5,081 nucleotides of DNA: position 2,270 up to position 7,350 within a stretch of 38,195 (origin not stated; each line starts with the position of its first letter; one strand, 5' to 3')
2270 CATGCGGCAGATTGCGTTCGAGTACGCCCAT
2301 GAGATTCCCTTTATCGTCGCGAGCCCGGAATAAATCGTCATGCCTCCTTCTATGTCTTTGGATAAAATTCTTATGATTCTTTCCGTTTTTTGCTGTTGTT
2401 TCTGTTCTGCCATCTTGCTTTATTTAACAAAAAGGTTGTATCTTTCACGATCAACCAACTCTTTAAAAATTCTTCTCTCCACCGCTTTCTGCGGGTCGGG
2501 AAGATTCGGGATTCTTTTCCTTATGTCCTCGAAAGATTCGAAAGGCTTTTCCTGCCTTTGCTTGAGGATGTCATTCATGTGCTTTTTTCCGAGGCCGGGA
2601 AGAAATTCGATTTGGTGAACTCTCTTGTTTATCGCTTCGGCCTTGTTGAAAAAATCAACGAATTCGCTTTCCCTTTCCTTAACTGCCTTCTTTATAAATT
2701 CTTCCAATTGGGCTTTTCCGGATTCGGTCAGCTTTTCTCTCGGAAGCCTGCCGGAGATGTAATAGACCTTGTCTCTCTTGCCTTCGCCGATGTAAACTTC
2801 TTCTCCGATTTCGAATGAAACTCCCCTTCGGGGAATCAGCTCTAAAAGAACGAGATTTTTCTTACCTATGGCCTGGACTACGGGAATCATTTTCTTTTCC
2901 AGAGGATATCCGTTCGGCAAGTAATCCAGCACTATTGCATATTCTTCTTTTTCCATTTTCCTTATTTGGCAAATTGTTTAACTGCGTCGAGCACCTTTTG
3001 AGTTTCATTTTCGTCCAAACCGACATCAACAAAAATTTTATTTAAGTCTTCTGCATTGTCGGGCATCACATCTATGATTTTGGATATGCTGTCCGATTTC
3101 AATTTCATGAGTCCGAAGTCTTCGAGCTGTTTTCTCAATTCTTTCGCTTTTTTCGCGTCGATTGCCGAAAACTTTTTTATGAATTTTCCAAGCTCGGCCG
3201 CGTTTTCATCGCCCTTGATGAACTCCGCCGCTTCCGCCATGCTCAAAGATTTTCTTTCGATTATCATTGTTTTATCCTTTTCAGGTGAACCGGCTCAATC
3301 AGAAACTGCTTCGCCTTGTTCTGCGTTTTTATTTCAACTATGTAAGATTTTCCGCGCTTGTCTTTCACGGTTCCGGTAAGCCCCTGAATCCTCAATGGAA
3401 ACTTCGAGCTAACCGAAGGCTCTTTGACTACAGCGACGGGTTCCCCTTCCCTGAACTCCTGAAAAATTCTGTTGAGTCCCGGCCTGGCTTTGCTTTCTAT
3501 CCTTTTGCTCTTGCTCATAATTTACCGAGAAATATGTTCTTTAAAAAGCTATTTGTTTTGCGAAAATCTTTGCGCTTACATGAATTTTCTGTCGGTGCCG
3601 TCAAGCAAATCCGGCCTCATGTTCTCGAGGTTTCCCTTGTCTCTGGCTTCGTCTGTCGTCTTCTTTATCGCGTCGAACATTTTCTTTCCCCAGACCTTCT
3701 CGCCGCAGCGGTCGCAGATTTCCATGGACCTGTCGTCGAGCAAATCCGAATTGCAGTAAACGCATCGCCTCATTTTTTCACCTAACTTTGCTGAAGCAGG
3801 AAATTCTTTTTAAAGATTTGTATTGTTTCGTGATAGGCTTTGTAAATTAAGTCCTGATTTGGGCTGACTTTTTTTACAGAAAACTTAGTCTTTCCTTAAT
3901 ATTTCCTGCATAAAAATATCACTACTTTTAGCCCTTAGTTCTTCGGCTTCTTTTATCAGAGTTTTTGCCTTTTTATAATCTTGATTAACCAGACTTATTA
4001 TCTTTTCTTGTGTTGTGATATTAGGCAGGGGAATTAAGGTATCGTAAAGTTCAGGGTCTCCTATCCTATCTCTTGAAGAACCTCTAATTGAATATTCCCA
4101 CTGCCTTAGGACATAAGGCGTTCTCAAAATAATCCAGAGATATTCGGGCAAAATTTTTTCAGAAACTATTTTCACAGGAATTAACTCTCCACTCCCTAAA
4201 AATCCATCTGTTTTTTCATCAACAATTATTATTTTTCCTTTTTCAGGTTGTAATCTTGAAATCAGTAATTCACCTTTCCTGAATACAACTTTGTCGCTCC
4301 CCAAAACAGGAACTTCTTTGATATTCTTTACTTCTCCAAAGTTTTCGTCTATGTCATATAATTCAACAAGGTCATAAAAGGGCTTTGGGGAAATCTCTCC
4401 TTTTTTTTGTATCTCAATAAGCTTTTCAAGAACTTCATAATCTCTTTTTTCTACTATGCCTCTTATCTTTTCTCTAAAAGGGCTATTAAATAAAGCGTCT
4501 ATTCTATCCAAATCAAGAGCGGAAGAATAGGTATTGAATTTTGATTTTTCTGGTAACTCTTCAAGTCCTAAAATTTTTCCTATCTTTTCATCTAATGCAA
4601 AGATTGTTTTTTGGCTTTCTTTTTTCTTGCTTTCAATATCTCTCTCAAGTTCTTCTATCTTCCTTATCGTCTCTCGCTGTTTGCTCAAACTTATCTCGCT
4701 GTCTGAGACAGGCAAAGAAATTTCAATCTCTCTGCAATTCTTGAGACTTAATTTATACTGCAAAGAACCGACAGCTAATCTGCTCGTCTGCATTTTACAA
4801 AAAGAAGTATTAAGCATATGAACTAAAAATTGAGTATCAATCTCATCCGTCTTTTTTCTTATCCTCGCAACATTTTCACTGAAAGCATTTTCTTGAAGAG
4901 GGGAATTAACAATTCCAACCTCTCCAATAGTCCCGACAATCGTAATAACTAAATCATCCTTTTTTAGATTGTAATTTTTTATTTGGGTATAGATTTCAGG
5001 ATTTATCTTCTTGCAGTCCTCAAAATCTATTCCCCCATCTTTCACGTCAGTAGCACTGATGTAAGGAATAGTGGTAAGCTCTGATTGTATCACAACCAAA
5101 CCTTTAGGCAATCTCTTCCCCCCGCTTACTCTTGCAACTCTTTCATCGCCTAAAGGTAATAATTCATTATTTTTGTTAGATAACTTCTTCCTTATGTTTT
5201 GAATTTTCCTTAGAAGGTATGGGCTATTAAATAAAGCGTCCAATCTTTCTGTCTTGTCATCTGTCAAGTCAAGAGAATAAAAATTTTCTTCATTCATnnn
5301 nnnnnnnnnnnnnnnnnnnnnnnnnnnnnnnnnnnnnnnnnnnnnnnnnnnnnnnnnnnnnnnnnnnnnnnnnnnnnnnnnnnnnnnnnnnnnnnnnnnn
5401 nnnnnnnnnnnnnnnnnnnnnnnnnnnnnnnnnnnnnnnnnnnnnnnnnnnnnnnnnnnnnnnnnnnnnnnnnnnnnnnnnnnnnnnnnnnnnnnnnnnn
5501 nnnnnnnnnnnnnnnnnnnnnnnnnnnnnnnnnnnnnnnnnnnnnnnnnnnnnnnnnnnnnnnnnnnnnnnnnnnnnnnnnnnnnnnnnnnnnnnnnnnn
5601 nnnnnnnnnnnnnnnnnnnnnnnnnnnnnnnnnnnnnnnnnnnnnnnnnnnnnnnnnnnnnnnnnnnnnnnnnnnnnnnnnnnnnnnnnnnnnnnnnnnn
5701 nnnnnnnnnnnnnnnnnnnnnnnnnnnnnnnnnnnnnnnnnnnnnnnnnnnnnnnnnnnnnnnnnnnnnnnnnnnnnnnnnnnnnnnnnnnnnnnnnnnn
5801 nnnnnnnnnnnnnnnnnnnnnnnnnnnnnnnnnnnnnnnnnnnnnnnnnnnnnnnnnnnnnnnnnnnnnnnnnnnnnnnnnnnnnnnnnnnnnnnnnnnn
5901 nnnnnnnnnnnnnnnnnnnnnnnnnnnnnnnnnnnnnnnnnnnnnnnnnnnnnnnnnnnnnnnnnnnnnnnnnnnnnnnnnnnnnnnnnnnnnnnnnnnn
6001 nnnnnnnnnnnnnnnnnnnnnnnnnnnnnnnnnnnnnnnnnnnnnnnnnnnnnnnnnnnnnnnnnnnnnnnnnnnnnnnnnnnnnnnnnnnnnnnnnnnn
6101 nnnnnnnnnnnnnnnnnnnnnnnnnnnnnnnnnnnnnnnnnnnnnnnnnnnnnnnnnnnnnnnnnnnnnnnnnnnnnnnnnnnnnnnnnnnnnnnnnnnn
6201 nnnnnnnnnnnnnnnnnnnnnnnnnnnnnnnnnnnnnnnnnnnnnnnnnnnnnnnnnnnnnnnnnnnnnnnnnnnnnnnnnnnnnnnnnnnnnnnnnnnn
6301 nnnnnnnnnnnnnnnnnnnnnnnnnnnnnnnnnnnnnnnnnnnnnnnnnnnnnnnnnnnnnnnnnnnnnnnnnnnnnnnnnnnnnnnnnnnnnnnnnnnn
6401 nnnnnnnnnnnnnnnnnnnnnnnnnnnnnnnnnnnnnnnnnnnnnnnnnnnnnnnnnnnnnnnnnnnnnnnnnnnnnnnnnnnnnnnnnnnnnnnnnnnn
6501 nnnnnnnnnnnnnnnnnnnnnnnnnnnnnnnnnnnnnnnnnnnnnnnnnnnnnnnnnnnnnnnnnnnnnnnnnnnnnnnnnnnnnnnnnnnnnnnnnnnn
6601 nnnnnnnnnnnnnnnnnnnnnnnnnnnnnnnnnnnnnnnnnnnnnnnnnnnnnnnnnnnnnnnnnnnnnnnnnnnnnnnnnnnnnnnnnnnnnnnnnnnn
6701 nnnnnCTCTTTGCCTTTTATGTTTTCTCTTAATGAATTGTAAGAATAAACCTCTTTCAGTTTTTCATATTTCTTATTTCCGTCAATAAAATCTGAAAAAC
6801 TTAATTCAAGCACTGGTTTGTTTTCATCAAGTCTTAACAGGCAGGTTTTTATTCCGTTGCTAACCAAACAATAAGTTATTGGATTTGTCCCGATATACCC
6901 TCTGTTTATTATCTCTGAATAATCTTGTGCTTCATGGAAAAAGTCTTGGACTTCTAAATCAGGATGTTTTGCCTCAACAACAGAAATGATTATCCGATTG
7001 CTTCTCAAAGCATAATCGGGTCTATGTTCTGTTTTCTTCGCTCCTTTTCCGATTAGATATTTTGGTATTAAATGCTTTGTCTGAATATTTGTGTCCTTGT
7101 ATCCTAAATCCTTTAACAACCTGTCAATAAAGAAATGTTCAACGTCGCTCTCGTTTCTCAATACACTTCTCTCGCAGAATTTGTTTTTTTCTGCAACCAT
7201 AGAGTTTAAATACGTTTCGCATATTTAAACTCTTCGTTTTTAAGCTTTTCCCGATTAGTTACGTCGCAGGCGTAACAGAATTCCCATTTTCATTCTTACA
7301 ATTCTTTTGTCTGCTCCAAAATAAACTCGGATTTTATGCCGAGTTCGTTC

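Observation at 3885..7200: Two-gene R-M without HsdR: nuclease-like N-terminus fused to the methyltransferase, plus a full S subunit (BcgI/Type IIB-like architecture)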

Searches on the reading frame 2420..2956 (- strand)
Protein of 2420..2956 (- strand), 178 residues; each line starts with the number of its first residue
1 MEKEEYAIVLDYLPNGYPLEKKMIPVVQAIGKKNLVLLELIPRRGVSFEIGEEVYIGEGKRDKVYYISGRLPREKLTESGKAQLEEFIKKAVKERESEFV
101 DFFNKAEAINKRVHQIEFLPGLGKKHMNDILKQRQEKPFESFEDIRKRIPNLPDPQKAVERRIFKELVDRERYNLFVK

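Call 75: find_related_loci(query=window:2420-2956:-, collection=metagenome_contigs, flank=6000)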
Query window:2420-2956:- (178 aa) in metagenome_contigs; peptide patterns used: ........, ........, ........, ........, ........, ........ (x = any residue, [..] = any of these).
600 stretches matched a pattern (row limit reached: there are more); 387 encode a relative of the query (tblastn E <= 1e-3); the best 80 are kept; 80 distinct loci.
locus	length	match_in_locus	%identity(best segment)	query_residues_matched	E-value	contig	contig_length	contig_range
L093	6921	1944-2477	92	1-178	2e-107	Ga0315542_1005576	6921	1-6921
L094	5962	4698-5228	93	1-177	1e-106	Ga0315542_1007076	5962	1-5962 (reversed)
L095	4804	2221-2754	91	1-178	7e-107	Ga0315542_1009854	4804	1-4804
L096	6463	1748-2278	89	1-177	2e-104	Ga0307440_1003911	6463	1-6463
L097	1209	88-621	88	1-178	7e-112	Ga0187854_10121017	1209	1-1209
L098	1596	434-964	89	1-177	4e-110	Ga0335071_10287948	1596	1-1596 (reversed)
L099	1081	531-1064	86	1-178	9e-110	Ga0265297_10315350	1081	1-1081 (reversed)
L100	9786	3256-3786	88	1-177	1e-100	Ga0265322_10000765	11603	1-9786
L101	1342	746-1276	86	1-177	4e-107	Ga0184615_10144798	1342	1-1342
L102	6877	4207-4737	85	1-177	2e-99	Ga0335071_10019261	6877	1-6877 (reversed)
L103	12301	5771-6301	84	1-177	8e-99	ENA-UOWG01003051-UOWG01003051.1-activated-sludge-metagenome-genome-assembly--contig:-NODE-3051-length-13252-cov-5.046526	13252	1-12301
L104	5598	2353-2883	86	1-177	9e-99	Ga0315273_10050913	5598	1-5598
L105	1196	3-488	88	16-177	3e-101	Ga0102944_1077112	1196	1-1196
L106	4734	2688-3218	79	1-177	3e-93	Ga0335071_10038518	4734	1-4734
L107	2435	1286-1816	79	1-177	4e-95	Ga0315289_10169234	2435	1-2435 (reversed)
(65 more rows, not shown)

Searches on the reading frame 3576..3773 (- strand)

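Call 3: search_protein_families(library=pfam, proteins=[window:3576-3773:-], max_evalue=0.01)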
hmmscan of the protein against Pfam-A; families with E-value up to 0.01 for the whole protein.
window:3576-3773:- (65 aa): 0 families

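Call 38: search_protein_families(library=pfam, proteins=[window:3576-3773:-], max_evalue=10)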
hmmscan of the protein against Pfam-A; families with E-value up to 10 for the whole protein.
window:3576-3773:- (65 aa): 6 families
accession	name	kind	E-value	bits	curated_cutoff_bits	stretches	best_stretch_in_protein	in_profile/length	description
PF13248.11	Zn_ribbon_3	-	0.011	15.7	27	1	1-26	2-25/26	zinc-ribbon domain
PF23413.1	zf_RING_Vps8_fungal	-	0.015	16.1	27.4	1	20-38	2-20/58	Vps8 RING zinc finger, fungal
PF18912.6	DZR_2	-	0.03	14.6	27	1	2-27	8-31/56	Double zinc ribbon domain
PF15731.11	MqsA_antitoxin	-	0.072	13.7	30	1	8-58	25-75/131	Antitoxin component of bacterial toxin-antitoxin system, MqsA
PF12773.13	DZR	-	0.098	13.3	27.3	1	3-26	14-33/45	Double zinc ribbon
PF00130.28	C1_1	-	0.22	11.8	26.5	1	16-33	10-26/53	Phorbol esters/diacylglycerol binding domain (C1 domain)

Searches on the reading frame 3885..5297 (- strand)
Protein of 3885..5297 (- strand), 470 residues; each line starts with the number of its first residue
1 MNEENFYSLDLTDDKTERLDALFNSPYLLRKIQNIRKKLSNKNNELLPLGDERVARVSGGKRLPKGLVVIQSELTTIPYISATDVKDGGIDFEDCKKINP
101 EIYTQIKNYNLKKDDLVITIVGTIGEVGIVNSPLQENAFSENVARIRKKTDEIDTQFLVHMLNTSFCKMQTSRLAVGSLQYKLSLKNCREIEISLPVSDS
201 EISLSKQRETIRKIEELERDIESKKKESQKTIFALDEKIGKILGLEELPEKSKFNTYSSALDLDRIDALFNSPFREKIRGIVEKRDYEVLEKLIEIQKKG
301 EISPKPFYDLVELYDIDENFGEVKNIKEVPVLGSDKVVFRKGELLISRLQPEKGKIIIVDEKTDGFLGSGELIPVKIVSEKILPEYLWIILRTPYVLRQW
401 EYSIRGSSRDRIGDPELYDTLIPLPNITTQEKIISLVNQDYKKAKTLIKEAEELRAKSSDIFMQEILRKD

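Call 3: search_protein_families(library=pfam, proteins=[window:3885-5297:-], max_evalue=0.01)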
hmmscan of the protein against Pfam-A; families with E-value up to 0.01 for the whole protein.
window:3885-5297:- (470 aa): 1 family
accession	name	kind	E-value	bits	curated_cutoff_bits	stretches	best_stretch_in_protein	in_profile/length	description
PF01420.25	Methylase_S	-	4.4e-17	63.2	22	2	54-227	12-164/168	Type I restriction modification DNA specificity domain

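Call 4: search_protein_families(library=ncbifam, proteins=[window:3885-5297:-], max_evalue=0.01)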
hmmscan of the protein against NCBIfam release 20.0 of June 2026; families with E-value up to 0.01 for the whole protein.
window:3885-5297:- (470 aa): 2 families
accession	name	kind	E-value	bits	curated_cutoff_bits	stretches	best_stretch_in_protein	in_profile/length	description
NF047740.1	antiphage_MADS5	equivalog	3.4e-30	105.3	400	1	17-446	16-444/461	methylation-associated defense system restriction endonuclease subunit S MAD5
NF007278.0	PRK09737.1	equivalog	4.6e-17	61.9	662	2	53-196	17-159/461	type I restriction-modification system specificity subunit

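Call 6: search_protein_families(library=padloc, proteins=[window:3885-5297:-], max_evalue=0.01)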
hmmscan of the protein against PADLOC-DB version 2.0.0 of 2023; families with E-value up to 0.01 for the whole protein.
window:3885-5297:- (470 aa): 87 families (the best 25 are shown)
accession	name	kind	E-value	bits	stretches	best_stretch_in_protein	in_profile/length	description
PDLC03169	Specificity_I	-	2.5e-31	107.5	2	75-217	247-385/461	Type I specificity subunit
PDLC03105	Specificity_I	-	1.8e-30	104.8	2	306-453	269-414/448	Type I specificity subunit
PDLC03179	Specificity_I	-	5.5e-30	102.8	2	75-229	423-577/589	Type I specificity subunit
PDLC03072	Specificity_I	-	7.7e-30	102.3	2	75-237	265-423/448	Type I specificity subunit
PDLC04137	mad5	-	1.4e-29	101.5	2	54-231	221-382/392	mads_5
PDLC03100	Specificity_I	-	5.2e-29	99.9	2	40-231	192-379/392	Type I specificity subunit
PDLC03189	Specificity_I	-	1.7e-27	94.4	2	75-227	249-393/459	Type I specificity subunit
PDLC03069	Specificity_I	-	2.9e-26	90.5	2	77-222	222-368/387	Type I specificity subunit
PDLC03086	Specificity_I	-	9e-26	88.8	2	75-200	36-162/458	Type I specificity subunit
PDLC03108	Specificity_I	-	4.2e-25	86.9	2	76-226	271-418/452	Type I specificity subunit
PDLC03068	Specificity_I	-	6.5e-25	86.1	2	74-198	30-152/403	Type I specificity subunit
PDLC03168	Specificity_I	-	1.2e-24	85.7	2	71-221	27-175/459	Type I specificity subunit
PDLC03079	Specificity_I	-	9.1e-24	82.4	1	73-468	50-440/470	Type I specificity subunit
PDLC03089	Specificity_I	-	3e-23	80.6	2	62-229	21-180/446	Type I specificity subunit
PDLC03107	Specificity_I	-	3.7e-23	80.3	2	75-230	223-378/392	Type I specificity subunit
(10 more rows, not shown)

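Call 7: search_solved_structures(query=window:3885-5297:-, max_evalue=0.1, show_alignments=2)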
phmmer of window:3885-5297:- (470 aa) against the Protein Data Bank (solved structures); distinct sequences matched with E-value up to 0.1: 3.
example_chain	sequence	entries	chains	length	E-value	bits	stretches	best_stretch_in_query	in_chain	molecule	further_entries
5ybb_D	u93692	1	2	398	1.9e-13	53.4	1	303-465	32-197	Restriction endonuclease S subunits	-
3okg_A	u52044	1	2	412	2.1e-13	53.2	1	303-465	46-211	Restriction endonuclease S subunits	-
7vru_C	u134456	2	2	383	1.6e-07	33.8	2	311-469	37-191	Site-specific DNA recognition subunit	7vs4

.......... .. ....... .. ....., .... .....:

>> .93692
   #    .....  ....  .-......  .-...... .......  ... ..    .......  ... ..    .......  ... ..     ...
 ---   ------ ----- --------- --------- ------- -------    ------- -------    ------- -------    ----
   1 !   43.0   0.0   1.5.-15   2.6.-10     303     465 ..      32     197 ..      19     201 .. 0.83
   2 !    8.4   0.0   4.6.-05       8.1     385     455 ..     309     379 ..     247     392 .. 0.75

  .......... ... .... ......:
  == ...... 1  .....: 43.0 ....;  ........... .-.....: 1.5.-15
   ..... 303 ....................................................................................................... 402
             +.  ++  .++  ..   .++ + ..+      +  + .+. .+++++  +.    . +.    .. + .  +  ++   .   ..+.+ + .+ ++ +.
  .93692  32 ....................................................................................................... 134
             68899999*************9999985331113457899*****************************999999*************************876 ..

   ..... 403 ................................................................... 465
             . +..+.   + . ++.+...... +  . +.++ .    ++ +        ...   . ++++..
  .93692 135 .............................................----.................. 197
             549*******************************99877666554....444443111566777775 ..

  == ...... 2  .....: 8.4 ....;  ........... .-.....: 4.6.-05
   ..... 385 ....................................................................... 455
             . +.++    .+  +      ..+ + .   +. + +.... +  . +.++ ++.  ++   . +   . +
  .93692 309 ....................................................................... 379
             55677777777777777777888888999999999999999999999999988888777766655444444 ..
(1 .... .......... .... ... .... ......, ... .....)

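Call 22: list_cluster_members(proteins=[P0001, window:3885-5297:-, window:33408-34856:-, window:7296-8540:-, P0002])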
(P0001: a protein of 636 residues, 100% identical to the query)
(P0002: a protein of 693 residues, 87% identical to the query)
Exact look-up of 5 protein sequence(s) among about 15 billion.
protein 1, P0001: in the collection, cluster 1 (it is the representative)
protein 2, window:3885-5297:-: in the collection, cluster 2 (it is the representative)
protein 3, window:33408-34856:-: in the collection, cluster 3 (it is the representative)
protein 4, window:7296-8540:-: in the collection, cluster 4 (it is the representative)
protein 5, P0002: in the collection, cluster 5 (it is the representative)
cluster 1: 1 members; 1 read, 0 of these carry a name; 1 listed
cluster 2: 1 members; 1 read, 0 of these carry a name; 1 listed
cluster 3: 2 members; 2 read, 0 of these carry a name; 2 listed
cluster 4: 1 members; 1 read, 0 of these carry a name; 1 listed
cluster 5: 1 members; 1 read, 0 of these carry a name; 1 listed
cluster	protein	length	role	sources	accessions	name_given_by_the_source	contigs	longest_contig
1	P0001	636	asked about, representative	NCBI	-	-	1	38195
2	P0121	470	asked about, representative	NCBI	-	-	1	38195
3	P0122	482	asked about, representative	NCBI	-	-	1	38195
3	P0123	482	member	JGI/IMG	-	-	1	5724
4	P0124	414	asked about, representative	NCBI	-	-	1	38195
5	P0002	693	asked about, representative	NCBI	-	-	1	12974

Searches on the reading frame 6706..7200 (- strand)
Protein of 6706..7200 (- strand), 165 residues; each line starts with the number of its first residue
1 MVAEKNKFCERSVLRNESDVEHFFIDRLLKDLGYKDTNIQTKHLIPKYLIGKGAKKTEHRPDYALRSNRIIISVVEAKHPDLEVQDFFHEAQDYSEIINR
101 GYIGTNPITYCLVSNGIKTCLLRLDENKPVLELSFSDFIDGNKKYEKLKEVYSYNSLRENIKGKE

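Call 60: search_solved_structures(query=A2, max_evalue=1, show_alignments=4)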
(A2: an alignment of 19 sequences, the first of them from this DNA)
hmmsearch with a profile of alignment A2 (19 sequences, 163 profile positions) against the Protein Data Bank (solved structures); distinct sequences matched with E-value up to 1: 4.
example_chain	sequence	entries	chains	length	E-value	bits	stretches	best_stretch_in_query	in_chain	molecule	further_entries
3h1t_A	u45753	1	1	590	4.3e-05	26.5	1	12-100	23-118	Type I site-specific restriction-modification system, R (Restriction) subunit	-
3u0z_A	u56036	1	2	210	0.68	12.9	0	108-151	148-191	Potassium/sodium hyperpolarization-activated cyclic nucleotide-gated channel 1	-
8ibp_A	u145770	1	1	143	0.84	12.6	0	84-116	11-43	Negative regulator of genetic competence ClpC/mecB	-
2q0a_A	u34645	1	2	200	0.98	12.4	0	108-152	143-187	Potassium/sodium hyperpolarization-activated cyclic nucleotide-gated channel 2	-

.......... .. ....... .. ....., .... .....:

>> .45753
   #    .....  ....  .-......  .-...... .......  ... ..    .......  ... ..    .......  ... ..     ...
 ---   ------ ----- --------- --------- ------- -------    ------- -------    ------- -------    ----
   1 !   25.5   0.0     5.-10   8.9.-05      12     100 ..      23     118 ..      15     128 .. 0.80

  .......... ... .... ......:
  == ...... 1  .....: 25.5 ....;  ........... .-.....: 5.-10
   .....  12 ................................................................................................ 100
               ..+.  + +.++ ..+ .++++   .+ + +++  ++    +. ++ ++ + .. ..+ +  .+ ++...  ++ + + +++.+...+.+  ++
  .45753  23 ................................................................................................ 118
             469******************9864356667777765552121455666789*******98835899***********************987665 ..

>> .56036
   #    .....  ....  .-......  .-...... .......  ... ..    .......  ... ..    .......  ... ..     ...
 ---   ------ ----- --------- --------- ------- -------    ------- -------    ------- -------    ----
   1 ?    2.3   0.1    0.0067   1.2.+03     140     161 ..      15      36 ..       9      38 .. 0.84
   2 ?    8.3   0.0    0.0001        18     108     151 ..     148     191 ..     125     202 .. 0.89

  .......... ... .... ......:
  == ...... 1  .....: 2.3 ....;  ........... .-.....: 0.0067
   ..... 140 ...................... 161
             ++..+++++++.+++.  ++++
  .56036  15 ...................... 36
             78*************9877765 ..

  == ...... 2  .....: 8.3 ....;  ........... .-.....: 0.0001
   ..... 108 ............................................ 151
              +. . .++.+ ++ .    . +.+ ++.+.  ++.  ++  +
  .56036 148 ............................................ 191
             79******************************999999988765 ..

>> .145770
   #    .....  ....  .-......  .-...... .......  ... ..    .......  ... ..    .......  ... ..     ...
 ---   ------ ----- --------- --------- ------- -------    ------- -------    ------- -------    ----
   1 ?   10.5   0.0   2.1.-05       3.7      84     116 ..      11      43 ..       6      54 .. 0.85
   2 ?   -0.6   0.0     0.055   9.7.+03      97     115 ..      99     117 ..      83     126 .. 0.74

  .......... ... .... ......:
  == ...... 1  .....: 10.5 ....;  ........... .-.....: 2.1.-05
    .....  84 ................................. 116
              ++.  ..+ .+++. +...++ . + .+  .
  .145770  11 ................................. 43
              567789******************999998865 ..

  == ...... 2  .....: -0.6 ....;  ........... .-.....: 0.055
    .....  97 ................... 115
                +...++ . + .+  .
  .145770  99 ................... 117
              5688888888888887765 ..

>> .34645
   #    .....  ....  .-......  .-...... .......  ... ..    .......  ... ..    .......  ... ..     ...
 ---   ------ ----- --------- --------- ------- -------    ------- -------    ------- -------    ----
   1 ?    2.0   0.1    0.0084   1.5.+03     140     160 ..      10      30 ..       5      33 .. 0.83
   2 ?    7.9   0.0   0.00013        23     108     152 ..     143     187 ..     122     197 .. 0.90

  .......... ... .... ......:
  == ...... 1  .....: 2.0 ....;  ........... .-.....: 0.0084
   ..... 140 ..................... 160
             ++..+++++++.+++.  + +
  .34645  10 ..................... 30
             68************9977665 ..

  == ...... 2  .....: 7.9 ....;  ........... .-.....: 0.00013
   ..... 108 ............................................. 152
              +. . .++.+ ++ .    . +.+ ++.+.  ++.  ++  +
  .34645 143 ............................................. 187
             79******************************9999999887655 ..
